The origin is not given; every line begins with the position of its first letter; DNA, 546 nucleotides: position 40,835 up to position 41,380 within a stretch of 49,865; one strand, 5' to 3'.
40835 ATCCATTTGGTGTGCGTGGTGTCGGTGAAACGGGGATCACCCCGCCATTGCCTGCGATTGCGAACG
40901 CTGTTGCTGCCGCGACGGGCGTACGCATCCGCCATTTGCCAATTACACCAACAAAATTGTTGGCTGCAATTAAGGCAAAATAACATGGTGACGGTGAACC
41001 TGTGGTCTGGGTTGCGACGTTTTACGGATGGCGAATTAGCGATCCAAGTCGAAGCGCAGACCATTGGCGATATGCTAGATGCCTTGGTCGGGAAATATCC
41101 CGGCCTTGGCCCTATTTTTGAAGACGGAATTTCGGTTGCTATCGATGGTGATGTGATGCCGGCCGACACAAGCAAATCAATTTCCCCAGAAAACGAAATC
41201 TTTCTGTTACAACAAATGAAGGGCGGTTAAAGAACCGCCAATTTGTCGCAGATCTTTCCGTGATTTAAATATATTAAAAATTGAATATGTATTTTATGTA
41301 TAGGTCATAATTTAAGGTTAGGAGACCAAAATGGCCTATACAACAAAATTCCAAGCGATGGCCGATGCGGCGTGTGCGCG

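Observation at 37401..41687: Xanthine-dehydrogenase-family molybdoenzyme operon (M-S-L) ending in a MoaD/ThiS-like GG protein, followed by a stand-alone rhodanese: possible dedicated sulfur-relay for cofactor sulfuration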

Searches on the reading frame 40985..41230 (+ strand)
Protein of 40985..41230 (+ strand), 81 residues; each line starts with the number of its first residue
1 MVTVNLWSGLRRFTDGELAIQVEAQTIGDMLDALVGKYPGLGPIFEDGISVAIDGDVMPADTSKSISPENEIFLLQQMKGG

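Call 3: search_protein_families(library=pfam, proteins=[window:40985-41230:+], max_evalue=0.01)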
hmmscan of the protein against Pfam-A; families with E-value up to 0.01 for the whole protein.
window:40985-41230:+ (81 aa): 1 family
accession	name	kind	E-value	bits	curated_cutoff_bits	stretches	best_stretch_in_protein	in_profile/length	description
PF02597.26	ThiS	-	2.4e-05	25.2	22.5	1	11-81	8-76/76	ThiS family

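Call 4: search_protein_families(library=ncbifam, proteins=[window:40985-41230:+], max_evalue=0.1)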
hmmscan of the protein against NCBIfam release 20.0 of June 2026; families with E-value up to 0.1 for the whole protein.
window:40985-41230:+ (81 aa): 2 families
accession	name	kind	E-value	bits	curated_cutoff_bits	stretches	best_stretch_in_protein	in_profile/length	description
NF041918.1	SAMP1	equivalog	0.0022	18.5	60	1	3-80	2-90/91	ubiquitin-like small modifier protein 1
TIGR01687.1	moaD_arch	subfamily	0.007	16.8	49.5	1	2-53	1-60/88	MoaD family protein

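Call 8: find_homologous_proteins(query=window:40985-41230:+, max_evalue=0.001)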
Query window:40985-41230:+ (81 aa): 79 proteins with E <= 0.001 among 79 candidates.
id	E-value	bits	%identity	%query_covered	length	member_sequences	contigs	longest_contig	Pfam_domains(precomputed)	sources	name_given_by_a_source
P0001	6.4e-42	158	94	100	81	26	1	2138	-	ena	-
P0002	5.2e-38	146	85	100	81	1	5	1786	PF02597.27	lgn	-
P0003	1.7e-34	135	77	100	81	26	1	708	PF02597.27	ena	-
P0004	1.8e-34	135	80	100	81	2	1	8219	-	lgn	-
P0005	1.0e-27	113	63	100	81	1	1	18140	PF02597.27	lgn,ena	-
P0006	7.0e-27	111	62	100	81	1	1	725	PF02597.27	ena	-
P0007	9.8e-27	110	68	99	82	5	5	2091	-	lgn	-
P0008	7.5e-26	107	63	100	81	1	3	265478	PF02597.27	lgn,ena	-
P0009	9.0e-26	107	64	99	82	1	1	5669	-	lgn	-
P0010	1.3e-25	107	60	100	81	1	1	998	PF02597.27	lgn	-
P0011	1.4e-25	107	60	100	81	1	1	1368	PF02597.27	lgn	-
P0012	1.5e-25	106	59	100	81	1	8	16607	PF02597.27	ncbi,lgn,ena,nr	ncbi:MAG: MoaD/ThiS family protein [Rhodobacteraceae bacterium]|nr:MoaD/ThiS family protein [Paracoc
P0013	2.9e-25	106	59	100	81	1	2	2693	PF02597.27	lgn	-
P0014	6.7e-25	104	63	100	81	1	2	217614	PF02597.27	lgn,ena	-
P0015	9.7e-25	104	62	100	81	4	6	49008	PF02597.27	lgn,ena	-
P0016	1.0e-24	104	63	99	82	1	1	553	PF02597.27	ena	-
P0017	1.5e-24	103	58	100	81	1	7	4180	PF02597.27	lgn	-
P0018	1.5e-24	103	58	100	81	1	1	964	PF02597.27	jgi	jgi:ThiS family.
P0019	2.3e-24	103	60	100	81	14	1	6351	PF02597.27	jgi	-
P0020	2.5e-24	103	63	100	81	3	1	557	PF02597.27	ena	-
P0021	3.1e-24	102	62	100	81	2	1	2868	PF02597.27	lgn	-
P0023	3.7e-24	102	62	100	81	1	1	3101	PF02597.27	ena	-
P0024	3.8e-24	102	59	100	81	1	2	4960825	PF02597.27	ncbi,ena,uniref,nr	ncbi:MoaD/ThiS family protein [Seohaeicola zhoushanensis]|uniref:MoaD/ThiS family protein n=1 Tax=Se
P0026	5.5e-24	101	59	100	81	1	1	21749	PF02597.27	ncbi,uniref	ncbi:MoaD/ThiS family protein [Paracoccus sp. (in: a-proteobacteria)]|uniref:MoaD/ThiS family protei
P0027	9.7e-24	101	59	100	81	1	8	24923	PF02597.27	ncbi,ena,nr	ncbi:MAG: MoaD/ThiS family protein [Rhodobacteraceae bacterium]|nr:MoaD/ThiS family protein [Paracoc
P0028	1.1e-23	100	59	100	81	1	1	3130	PF02597.27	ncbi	-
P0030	1.7e-23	100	59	100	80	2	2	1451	PF02597.27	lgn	-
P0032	3.7e-23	99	60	99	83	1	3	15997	PF02597.27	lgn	-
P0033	4.9e-23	98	58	100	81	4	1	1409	PF02597.27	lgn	-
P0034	5.5e-23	98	56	100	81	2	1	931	PF02597.27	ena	-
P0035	5.9e-23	98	57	100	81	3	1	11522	PF02597.27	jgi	-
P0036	7.7e-23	98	58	100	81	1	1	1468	PF02597.27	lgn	-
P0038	2.7e-22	96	59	100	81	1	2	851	PF02597.27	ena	-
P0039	2.9e-22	96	56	100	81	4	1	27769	PF02597.27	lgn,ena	-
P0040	3.5e-22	96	58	100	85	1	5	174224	PF02597.27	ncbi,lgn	ncbi:MAG: MoaD/ThiS family protein [Pararhodobacter sp.]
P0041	4.2e-22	95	56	100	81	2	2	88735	PF02597.27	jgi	-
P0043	6.9e-22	95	59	100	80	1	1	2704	PF02597.27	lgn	-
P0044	1.2e-21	94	53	100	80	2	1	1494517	PF02597.27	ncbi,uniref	ncbi:MoaD/ThiS family protein [Ostreiculturibacter nitratireducens]|uniref:MoaD/ThiS family protein 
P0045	1.3e-21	94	54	100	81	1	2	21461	PF02597.27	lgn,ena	-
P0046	2.1e-21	93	59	100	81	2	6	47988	PF02597.27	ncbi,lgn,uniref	ncbi:MoaD/ThiS family protein [Roseibium sp.]|uniref:MoaD/ThiS family protein n=1 Tax=Roseibium sp. 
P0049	4.1e-21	92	54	100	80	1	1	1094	PF02597.27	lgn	-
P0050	4.3e-21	92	53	100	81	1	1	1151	PF02597.27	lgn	-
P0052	8.1e-21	91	58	99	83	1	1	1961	PF02597.27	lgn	-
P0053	1.1e-20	91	56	100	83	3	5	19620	PF02597.27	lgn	-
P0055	1.5e-20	91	57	100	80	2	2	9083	PF02597.27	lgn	-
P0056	2.2e-20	90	58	100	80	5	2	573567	PF02597.27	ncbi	-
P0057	2.8e-20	90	54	100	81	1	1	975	PF02597.27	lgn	-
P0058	4.2e-20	89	54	100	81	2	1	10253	PF02597.27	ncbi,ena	-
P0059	4.9e-20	89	58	96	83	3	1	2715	PF02597.27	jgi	jgi:molybdopterin converting factor small subunit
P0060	5.6e-20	89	58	100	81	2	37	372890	PF02597.27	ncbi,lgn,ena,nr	ncbi:MAG: MoaD/ThiS family protein [Brucellaceae bacterium]|nr:MoaD/ThiS family protein [Notoacmeiba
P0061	1.1e-19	88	54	100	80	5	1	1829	PF02597.27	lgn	-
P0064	3.4e-19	86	53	100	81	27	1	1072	PF02597.27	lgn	-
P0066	3.7e-19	86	53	100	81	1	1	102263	PF02597.27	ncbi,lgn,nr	ncbi:MAG: hypothetical protein CSA74_10240 [Rhodobacterales bacterium]|nr:MAG: hypothetical protein 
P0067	5.7e-19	85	56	100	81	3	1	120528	PF02597.27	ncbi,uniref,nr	ncbi:hypothetical protein CSC94_19770 [Zhengella mangrovi]|uniref:Molybdopterin synthase sulfur carr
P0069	1.2e-18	85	54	99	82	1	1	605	PF02597.27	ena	-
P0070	4.1e-18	83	51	100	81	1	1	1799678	PF02597.27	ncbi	-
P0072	3.9e-17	80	49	100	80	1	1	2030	PF02597.27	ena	-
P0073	4.6e-17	79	53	100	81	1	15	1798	PF02597.27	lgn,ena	-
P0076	8.6e-17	79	51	100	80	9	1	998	PF02597.27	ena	-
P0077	1.7e-16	78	47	100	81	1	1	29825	PF02597.27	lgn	-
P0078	1.1e-14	72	47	100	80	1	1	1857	PF02597.27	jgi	jgi:sulfur-carrier protein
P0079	8.7e-14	69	42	100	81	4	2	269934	PF02597.27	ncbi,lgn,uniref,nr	ncbi:molybdopterin synthase sulfur carrier subunit [Cribrihabitans marinus]|uniref:Molybdopterin syn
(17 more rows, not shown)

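Call 9: find_encoding_contigs(protein=window:40985-41230:+, flank=10000, max_places=6)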
Protein window:40985-41230:+ (81 aa): 13 contigs read that carry it; 6 places shown.
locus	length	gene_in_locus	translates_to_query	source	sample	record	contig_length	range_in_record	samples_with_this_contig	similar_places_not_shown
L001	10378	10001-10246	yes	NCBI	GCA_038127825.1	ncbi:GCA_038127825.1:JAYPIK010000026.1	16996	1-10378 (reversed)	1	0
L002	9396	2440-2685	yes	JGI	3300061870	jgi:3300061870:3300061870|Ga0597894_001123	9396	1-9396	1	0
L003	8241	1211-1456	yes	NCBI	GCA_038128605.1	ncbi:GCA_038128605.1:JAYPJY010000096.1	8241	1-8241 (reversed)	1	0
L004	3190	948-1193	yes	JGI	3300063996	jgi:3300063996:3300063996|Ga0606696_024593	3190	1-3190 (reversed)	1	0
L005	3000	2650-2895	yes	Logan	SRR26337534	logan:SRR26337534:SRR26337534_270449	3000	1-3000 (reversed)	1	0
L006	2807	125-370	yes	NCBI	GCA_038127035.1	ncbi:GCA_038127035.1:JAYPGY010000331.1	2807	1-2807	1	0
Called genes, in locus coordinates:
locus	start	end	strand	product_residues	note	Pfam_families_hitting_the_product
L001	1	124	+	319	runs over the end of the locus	PF01210:NAD_Gly3P_dh_N, PF02558:ApbA, PF03807:F420_oxidored, PF07991:KARI_N (faint), PF07479:NAD_Gly3P_dh_C, PF20618:GPD_NAD_C_bact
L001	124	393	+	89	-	PF03795:YCII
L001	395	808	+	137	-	PF01878:EVE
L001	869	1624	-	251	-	-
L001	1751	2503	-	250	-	-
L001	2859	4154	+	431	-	PF00270:DEAD, PF04851:ResIII, PF00271:Helicase_C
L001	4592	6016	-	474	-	PF01145:Band_7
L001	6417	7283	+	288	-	PF00941:FAD_binding_5, PF03450:CO_deh_flav_C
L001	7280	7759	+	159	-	PF00111:Fer2, PF01799:Fer2_2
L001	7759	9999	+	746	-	PF01315:Ald_Xan_dh_C, PF02738:MoCoBD_1, PF20256:MoCoBD_2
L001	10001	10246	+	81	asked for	PF02597:ThiS (weak)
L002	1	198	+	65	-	?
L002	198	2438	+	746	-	PF01315:Ald_Xan_dh_C, PF02738:MoCoBD_1, PF20256:MoCoBD_2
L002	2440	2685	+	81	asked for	PF02597:ThiS (weak)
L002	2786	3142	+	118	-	PF00581:Rhodanese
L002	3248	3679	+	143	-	PF00230:MIP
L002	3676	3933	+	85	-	PF00230:MIP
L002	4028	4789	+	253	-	PF00106:adh_short, PF13561:adh_short_C2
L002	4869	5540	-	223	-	PF00881:Nitroreductase, PF14512:TM1586_NiRdase (faint)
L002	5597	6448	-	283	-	PF00126:HTH_1, PF03466:LysR_substrate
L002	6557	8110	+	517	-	PF06253:MTTB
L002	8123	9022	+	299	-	PF02826:2-Hacid_dh_C (weak), PF03446:NAD_binding_2, PF03807:F420_oxidored (weak), PF14833:NAD_binding_11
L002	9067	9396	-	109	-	?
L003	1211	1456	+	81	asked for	PF02597:ThiS (weak)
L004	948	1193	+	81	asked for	PF02597:ThiS (weak)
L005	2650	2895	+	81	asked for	PF02597:ThiS (weak)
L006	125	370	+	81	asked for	PF02597:ThiS (weak)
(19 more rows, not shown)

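Call 11: find_related_loci(query=A1, collection=genome_contigs, flank=10000)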
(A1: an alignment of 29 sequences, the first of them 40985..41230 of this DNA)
Query A1 (81 aa) in genome_contigs; peptide patterns used: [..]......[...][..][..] (x = any residue, [..] = any of these).
193 stretches matched a pattern; 181 encode a relative of the query (tblastn E <= 1e-3); the best 80 are kept; 80 distinct loci.
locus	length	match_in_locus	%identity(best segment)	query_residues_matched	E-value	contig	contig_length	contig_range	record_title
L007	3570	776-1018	95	1-81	4e-48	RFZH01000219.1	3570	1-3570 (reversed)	MAG: Rhodobacteraceae bacterium isolate WB5_5_158 contig_100_218, whole genome shotgun sequence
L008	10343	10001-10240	66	2-81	3e-32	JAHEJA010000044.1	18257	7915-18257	MAG: Rhodobacteraceae bacterium isolate Ww532 NODE_2518_length_18257_cov_35.208811, whole genome shotgun sequence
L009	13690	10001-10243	62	1-81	6e-32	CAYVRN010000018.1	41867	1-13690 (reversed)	MAG TPA_asm: uncultured Rhodobacterales bacterium isolate SRP134809_co1_600 genome assembly, contig: NODE_1605_length_41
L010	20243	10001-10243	58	1-81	6e-31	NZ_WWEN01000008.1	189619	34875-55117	Thalassovita mangrovi strain GS-10 Scaffold7_1, whole genome shotgun sequence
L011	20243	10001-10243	62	1-81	4e-31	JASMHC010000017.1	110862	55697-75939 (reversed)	MAG: Paracoccaceae bacterium isolate ETNP7_MAG_63 c_000002462108, whole genome shotgun sequence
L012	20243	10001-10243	58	1-81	6e-31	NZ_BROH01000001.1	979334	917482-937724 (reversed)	Sinisalibacter aestuarii strain B-399 B-399_001, whole genome shotgun sequence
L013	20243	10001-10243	59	1-81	3e-31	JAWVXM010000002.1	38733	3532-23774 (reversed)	MAG: Thalassovita sp. isolate HN13.bin.8 k141_436566_length_38733_cov_8.8581, whole genome shotgun sequence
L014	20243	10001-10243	58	1-81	1e-30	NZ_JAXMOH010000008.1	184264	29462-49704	MAG: Thalassovita sp. isolate EC_MBin.47 ECX_159CoAssmbCtg, whole genome shotgun sequence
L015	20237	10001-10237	58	1-79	6e-30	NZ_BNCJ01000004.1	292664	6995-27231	Seohaeicola zhoushanensis strain KCTC 42650 sequence04, whole genome shotgun sequence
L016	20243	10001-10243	58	1-81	2e-30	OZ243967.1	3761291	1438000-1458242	MAG: Paracoccaceae bacterium isolate 4657fcc7-8500-4423-a994-686d918c1c60 genome assembly, chromosome: 1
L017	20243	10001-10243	59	1-81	1e-29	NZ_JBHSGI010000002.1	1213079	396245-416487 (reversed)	Seohaeicola nanhaiensis strain CGMCC 1.12759 platanus_K_17_124_2, whole genome shotgun sequence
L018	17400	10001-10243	59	1-81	2e-29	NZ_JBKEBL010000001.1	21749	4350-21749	MAG: Paracoccus sp. (in: a-proteobacteria) isolate VLC_073 c_000000723432, whole genome shotgun sequence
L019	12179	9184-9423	56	2-81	2e-29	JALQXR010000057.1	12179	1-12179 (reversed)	MAG: Marivivens sp. isolate HJD.10 NODE_57_length_12179_cov_3.468931, whole genome shotgun sequence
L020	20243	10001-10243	56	1-81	3e-29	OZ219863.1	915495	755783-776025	MAG: Paracoccaceae bacterium isolate 0073d840-25a2-418c-ad1d-e09f371a57be genome assembly, chromosome: 2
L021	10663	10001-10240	59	2-81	2e-29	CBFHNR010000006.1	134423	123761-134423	MAG: uncultured Rhodobacteraceae bacterium isolate AGTU_68_bin_17_strict genome assembly, contig: AGTU_68_bin_17_strict_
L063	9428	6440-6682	48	1-81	8e-25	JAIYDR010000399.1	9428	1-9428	MAG: Rhodobacter sp. isolate H1_MAG_00043 pond_H1_MAG_00043_000000000163, whole genome shotgun sequence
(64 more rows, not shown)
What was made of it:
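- A pattern scan found 181 species with a relative of D, and the best 80 loci were fetched (call 11). The pattern scan found it in 181 species out of the 185,579 species genomes scanned (call 11).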

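Call 15: search_solved_structures(query=A1, max_evalue=10, show_alignments=3)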
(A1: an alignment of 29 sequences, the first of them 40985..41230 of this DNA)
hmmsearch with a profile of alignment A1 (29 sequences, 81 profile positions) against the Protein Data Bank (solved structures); distinct sequences matched with E-value up to 10: 12.
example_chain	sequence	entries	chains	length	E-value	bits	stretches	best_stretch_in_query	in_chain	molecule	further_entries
1v8c_A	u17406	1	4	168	9.5e-06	28.8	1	3-55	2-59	MoaD related protein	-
3po0_A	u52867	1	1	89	0.00096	22.4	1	5-43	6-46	Small archaeal modifier protein 1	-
4hro_A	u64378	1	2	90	0.00097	22.4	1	5-43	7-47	Small archaeal modifier protein 1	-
2l83_A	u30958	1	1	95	0.0013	22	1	6-43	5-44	Small archaeal modifier protein 1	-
4n6e_B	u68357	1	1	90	0.023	18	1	2-43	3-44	ThiS/MoaD family protein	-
3dwg_C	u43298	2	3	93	0.16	15.3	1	3-43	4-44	9.5 kDa culture filtrate antigen cfp10A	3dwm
1f0z_A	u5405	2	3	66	0.32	14.3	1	46-81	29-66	THIS PROTEIN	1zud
2l52_A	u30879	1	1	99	0.43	13.9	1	2-45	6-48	METHANOSARCINA ACETIVORANS SAMP1 HOMOLOG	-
8xa0_h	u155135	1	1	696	0.99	12.8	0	21-43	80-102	Capsid vertex component 1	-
6odm_C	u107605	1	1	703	1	12.7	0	21-43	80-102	Capsid vertex component 1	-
6cgr_k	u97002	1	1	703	1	12.7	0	21-43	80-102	Capsid vertex component 1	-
9sro_g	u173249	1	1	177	2.3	11.6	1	44-61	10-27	Large ribosomal subunit protein uL6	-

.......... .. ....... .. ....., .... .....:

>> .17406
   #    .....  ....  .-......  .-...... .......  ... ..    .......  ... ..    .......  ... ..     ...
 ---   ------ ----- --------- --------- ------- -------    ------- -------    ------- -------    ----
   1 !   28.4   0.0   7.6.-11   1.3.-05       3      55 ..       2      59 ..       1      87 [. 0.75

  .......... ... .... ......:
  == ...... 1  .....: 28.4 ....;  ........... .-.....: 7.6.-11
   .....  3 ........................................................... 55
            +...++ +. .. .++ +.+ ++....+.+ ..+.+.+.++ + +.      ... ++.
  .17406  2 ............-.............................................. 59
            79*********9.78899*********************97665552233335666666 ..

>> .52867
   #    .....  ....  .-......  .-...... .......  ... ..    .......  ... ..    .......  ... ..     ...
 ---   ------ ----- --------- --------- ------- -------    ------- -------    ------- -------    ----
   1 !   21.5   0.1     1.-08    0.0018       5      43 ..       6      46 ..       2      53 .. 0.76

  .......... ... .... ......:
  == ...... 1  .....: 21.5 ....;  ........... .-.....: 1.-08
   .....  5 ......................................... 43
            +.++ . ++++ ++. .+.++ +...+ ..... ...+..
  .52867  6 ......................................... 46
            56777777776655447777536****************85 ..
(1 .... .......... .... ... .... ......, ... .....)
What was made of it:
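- A profile search of the PDB hits the Thermus MoaD-related protein 1v8c (E = 9.5e-6), then SAMP1 and CysO (call 15).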
